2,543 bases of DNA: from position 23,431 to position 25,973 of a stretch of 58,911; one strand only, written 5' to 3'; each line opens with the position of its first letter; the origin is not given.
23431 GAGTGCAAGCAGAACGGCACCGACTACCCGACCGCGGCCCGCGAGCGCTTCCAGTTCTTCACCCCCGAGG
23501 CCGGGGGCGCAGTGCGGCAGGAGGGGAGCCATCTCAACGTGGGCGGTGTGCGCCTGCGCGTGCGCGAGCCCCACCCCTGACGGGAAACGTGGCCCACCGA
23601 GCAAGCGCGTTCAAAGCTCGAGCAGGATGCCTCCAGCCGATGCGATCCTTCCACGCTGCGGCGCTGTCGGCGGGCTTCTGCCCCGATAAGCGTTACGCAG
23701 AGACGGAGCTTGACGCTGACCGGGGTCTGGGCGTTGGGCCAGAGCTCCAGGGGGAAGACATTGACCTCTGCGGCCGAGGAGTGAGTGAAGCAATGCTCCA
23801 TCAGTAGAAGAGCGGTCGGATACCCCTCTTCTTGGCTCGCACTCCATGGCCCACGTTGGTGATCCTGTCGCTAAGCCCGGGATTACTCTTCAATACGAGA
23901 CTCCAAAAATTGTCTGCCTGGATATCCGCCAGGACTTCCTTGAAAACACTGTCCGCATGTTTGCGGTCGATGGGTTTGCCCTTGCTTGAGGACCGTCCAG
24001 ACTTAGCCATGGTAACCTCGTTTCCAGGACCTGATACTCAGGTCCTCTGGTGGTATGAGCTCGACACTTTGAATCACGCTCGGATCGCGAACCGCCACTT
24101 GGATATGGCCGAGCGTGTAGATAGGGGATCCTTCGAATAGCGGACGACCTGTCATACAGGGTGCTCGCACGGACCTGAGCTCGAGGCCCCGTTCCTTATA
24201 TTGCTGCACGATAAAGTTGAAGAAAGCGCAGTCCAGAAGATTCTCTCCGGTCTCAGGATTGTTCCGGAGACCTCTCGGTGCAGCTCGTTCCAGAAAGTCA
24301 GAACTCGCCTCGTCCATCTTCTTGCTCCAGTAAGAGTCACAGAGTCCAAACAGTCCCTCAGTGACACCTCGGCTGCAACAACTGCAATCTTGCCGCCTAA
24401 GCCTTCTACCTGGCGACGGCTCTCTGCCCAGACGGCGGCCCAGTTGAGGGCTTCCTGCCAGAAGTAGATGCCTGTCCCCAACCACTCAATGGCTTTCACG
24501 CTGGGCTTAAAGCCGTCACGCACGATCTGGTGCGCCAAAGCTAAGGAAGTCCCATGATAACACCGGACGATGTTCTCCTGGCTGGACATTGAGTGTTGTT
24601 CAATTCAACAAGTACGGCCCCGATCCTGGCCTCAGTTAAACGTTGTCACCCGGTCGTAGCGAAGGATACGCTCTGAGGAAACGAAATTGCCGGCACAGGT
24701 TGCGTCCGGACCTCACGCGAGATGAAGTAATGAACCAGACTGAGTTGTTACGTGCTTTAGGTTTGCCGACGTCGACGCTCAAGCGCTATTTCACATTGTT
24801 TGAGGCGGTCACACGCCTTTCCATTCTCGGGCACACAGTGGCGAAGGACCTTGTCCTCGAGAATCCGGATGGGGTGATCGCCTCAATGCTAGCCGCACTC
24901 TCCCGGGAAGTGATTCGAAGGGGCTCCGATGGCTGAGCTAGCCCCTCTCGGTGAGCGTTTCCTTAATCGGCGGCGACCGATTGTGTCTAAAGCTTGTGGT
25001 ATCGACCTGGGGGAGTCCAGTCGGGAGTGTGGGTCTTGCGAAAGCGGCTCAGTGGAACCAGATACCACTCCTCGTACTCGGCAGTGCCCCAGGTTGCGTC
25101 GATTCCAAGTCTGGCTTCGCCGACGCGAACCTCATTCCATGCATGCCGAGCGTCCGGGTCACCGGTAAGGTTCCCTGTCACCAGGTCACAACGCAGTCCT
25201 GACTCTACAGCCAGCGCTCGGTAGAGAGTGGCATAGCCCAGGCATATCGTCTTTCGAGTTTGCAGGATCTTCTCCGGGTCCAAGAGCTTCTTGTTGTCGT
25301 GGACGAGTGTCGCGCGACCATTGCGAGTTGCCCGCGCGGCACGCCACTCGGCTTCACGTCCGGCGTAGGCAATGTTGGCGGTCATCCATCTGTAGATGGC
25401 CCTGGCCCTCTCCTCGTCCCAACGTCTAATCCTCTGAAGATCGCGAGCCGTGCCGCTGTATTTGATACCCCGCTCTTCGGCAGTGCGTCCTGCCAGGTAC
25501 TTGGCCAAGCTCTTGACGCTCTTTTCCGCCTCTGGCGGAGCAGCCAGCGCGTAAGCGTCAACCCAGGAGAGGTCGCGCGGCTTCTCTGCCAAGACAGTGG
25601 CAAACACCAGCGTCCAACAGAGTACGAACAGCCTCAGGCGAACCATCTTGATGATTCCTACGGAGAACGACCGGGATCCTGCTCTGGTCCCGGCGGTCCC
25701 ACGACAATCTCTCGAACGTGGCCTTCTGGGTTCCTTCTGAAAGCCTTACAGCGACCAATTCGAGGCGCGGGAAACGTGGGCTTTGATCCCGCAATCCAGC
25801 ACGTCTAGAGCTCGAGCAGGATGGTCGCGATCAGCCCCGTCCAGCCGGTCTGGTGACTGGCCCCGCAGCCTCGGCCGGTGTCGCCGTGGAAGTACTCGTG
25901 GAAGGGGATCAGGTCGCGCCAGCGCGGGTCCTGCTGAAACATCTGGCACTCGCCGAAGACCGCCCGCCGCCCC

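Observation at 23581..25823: Low-GC 2.2-kb islet flanked by direct repeats that duplicate the 3' end of the GH63 gene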

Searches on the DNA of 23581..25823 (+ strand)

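Call 46: search_dna_similar(query=window:23581-25823:+, collection=plasmids, mode=distant)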
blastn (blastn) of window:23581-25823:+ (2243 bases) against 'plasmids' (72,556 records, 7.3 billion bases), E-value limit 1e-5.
No match.

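Call 47: search_dna_similar(query=window:23581-25823:+, collection=phages, mode=distant)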
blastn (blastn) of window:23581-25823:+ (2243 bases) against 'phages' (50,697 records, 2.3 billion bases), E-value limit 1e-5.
No match.

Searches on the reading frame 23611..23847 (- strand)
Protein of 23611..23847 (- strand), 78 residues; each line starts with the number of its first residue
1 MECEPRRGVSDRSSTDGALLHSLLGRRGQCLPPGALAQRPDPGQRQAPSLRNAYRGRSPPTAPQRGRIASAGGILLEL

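Call 7: search_protein_families(library=pfam, proteins=[window:23611-23847:-], max_evalue=0.1)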
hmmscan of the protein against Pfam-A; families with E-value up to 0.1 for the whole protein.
window:23611-23847:- (78 aa): 1 family
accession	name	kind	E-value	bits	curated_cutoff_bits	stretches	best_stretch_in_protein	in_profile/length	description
PF15895.10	CAAX_1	-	0.039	14.3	27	1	17-66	6-54/209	CAAX box cerebral protein 1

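Call 15: search_protein_families(library=ncbifam, proteins=[window:23611-23847:-], max_evalue=1)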
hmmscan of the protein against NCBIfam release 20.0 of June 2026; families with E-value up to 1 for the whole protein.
window:23611-23847:- (78 aa): 0 families

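Call 77: search_protein_families(library=pfam, proteins=[window:23614-23847:-], max_evalue=10)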
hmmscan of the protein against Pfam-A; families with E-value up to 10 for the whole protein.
seq(78 aa): 1 family
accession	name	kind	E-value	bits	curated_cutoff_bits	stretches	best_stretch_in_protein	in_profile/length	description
PF15895.10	CAAX_1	-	0.039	14.3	27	1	17-66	6-54/209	CAAX box cerebral protein 1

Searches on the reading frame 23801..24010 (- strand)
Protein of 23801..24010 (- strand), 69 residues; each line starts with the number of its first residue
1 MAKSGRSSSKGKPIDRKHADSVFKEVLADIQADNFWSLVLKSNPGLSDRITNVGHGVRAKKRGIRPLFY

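Call 7: search_protein_families(library=pfam, proteins=[window:23801-24010:-], max_evalue=0.1)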
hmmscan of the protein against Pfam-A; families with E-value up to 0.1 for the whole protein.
window:23801-24010:- (69 aa): 1 family
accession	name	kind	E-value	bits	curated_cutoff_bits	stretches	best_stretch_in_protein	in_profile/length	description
PF10338.15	YBL028C_N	-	0.042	14.5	28.2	1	1-26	1-25/44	YBL028C ribosome biogenesis factor, N-terminal domain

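Call 15: search_protein_families(library=ncbifam, proteins=[window:23801-24010:-], max_evalue=1)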
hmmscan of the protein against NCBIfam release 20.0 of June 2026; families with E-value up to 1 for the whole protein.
window:23801-24010:- (69 aa): 0 families

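Call 53: list_cluster_members(proteins=[P0001, window:23801-24010:-, window:24730-24936:+, window:24643-24936:+, P0120, P0121, P0124, L081:10581-10796:+])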
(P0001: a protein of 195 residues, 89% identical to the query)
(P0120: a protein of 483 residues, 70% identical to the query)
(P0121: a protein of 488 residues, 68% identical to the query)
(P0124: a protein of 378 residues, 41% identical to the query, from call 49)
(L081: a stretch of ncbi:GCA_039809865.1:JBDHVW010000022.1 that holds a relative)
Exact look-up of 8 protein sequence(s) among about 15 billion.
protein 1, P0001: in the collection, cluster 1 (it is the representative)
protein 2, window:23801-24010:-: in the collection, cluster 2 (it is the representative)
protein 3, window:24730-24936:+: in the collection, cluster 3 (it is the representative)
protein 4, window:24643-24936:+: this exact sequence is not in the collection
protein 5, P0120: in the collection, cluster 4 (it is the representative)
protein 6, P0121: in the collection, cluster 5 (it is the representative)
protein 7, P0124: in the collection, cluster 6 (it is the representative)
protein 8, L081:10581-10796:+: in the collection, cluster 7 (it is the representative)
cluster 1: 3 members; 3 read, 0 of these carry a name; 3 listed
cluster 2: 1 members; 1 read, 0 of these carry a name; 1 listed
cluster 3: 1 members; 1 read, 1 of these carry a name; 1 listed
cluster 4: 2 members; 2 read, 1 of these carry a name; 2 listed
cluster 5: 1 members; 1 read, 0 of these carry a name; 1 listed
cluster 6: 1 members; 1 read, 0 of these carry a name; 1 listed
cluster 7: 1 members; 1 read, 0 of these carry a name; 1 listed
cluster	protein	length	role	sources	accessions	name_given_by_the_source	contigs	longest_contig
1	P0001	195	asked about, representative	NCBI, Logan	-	-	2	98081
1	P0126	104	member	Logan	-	-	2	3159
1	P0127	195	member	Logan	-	-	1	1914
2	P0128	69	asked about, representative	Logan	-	-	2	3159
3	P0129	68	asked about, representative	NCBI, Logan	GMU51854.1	MAG: hypothetical protein AMXMBFR33_10000 [Candidatus Xenobia bacterium]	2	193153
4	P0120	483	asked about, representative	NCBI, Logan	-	-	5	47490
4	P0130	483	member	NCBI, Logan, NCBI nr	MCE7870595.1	hypothetical protein DYH09_09485 [bacterium CPR1] | hypothetical protein [bacterium CPR1]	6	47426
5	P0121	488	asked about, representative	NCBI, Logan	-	-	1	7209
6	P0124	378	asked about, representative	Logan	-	-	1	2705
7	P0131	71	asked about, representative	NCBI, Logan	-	-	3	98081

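Call 71: search_protein_families(library=padloc, proteins=[window:23801-24010:-], max_evalue=0.1)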
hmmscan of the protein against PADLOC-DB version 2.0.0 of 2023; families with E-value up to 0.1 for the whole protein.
window:23801-24010:- (69 aa): 0 families

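Call 72: search_protein_families(library=phrogs, proteins=[window:23801-24010:-], max_evalue=0.1)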
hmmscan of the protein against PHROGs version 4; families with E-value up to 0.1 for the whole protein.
window:23801-24010:- (69 aa): 0 families

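Call 107: find_encoding_contigs(protein=window:23801-24010:-, flank=10000, max_places=6)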
Protein window:23801-24010:- (69 aa): 2 contigs read that carry it; 2 places shown.
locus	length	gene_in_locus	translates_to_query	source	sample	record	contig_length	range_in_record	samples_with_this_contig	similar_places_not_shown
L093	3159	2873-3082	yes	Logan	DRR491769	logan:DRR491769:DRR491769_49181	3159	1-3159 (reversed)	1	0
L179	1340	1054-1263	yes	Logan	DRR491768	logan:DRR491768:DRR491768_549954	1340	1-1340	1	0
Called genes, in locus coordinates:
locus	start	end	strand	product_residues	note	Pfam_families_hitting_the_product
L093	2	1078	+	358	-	?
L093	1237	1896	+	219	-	PF01841:Transglut_core, PF04473:DUF553 (weak)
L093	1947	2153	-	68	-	-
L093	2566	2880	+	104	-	-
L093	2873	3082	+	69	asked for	-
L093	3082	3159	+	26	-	?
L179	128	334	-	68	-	-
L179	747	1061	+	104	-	-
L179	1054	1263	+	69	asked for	-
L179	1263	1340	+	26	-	?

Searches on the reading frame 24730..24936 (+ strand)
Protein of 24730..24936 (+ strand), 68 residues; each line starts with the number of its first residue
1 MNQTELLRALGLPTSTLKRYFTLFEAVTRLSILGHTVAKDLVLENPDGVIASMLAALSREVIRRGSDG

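Call 14: search_protein_families(library=pfam, proteins=[window:24730-24933:+], max_evalue=1)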
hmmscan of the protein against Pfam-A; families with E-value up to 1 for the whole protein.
seq(68 aa): 1 family
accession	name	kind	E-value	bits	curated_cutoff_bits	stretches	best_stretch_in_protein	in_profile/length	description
PF20432.4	Xre-like-HTH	-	0.014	16.2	25.8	1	1-19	24-42/63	Antitoxin Xre-like helix-turn-helix domain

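Call 71: search_protein_families(library=padloc, proteins=[window:24730-24936:+], max_evalue=0.1)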
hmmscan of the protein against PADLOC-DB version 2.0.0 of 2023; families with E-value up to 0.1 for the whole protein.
window:24730-24936:+ (68 aa): 0 families

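Call 72: search_protein_families(library=phrogs, proteins=[window:24730-24936:+], max_evalue=0.1)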
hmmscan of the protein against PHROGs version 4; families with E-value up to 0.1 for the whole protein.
window:24730-24936:+ (68 aa): 1 family
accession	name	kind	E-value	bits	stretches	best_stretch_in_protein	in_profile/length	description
phrog_22828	-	unknown function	0.0094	17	1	28-57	36-65/88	-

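Call 103: search_protein_representatives(protein=window:24730-24936:+)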
Query: 68 residues. Proteins with E-value up to 0.001 (for the whole library): 3; up to 1e-10: 1; up to 1e-30: 1. The best 3 are listed.
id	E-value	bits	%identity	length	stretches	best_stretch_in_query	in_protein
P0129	3.2e-35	133.9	100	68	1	1-68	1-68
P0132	1.0e-04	38.2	40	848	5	16-55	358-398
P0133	1.8e-04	37.5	40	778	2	28-50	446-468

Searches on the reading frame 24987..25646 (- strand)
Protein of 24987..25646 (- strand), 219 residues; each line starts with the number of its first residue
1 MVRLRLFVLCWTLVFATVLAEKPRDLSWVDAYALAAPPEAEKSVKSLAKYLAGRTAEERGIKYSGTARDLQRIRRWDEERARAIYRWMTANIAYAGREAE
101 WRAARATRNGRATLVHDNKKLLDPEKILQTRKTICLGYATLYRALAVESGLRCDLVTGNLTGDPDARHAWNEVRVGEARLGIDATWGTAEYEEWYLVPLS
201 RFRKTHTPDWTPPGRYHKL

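Call 7: search_protein_families(library=pfam, proteins=[window:24987-25646:-], max_evalue=0.1)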
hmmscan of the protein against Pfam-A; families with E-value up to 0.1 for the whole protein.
window:24987-25646:- (219 aa): 2 families
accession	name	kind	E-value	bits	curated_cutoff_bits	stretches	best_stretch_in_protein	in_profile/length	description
PF01841.26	Transglut_core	-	1.9e-10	41.4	23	1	75-175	12-98/108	Transglutaminase-like superfamily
PF04473.18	DUF553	-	4.9e-07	29.7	20.5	1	78-195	16-124/140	Transglutaminase-like domain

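Call 15: search_protein_families(library=ncbifam, proteins=[window:24987-25646:-], max_evalue=1)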
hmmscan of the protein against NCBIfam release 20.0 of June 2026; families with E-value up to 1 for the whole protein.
window:24987-25646:- (219 aa): 2 families
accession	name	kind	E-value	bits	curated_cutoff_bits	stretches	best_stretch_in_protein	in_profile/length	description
NF045980.1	MAG6410_fam_LP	equivalog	1.4e-10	40.2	450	1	79-192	168-267/622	MAG6410 family transglutaminase-related lipoprotein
NF033537.1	lasso_biosyn_B2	equivalog_domain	0.033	14.5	33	1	114-174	52-112/132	lasso peptide biosynthesis B2 protein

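Call 38: find_encoding_contigs(protein=window:24987-25646:-, flank=10000, max_places=8)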
Protein window:24987-25646:- (219 aa): 1 contig read that carries it; 1 place shown.
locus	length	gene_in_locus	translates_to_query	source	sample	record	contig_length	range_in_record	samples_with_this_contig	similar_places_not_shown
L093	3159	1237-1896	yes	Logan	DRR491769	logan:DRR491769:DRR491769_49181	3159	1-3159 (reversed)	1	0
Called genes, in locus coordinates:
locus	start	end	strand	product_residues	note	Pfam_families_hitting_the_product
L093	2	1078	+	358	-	?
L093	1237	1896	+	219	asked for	PF01841:Transglut_core, PF04473:DUF553 (weak)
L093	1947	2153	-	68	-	-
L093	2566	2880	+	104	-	-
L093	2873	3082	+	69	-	-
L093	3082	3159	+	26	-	?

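Call 49: find_homologous_proteins(query=window:24987-25646:-, max_evalue=0.001)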
Query window:24987-25646:- (219 aa): 3 proteins with E <= 0.001 among 1081 candidates.
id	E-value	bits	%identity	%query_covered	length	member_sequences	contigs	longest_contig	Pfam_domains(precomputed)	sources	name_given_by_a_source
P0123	3.6e-144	496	100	100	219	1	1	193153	PF01841.26,PF04473.19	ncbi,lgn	ncbi:MAG: hypothetical protein AMXMBFR33_10010 [Candidatus Xenobia bacterium]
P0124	5.1e-61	224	41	86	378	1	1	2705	PF13471.13,PF01841.26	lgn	-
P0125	2.0e-60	222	56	88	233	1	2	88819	PF01841.26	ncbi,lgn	ncbi:MAG: hypothetical protein AMXMBFR33_31700 [Candidatus Xenobia bacterium]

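Call 50: find_encoding_contigs(protein=P0125, flank=10000, max_places=6)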
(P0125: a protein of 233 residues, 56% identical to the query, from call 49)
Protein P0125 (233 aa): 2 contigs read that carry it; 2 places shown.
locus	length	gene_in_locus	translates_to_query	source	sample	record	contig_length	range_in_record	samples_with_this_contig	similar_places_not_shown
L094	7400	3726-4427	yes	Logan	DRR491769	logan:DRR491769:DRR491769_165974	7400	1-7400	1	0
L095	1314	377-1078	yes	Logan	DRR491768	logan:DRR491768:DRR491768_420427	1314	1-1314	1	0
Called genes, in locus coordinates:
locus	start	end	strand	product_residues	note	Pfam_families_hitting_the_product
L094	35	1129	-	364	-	PF13432:TPR_16 (faint), PF14559:TPR_19 (weak), PF26745:SPM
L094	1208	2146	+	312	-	-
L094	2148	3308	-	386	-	-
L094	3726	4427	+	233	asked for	PF01841:Transglut_core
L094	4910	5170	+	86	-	-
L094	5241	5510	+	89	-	PF02452:PemK_toxin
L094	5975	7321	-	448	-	PF13570:Beta-prop_ACSF4, PF13360:PQQ_2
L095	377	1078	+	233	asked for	PF01841:Transglut_core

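Call 71: search_protein_families(library=padloc, proteins=[window:24987-25646:-], max_evalue=0.1)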
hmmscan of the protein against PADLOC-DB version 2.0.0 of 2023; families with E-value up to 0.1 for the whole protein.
window:24987-25646:- (219 aa): 0 families

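Call 72: search_protein_families(library=phrogs, proteins=[window:24987-25646:-], max_evalue=0.1)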
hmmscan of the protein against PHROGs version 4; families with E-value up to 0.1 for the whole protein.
window:24987-25646:- (219 aa): 1 family
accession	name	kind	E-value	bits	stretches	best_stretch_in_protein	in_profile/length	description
phrog_38770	-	unknown function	0.0001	22.6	1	119-201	184-264/280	-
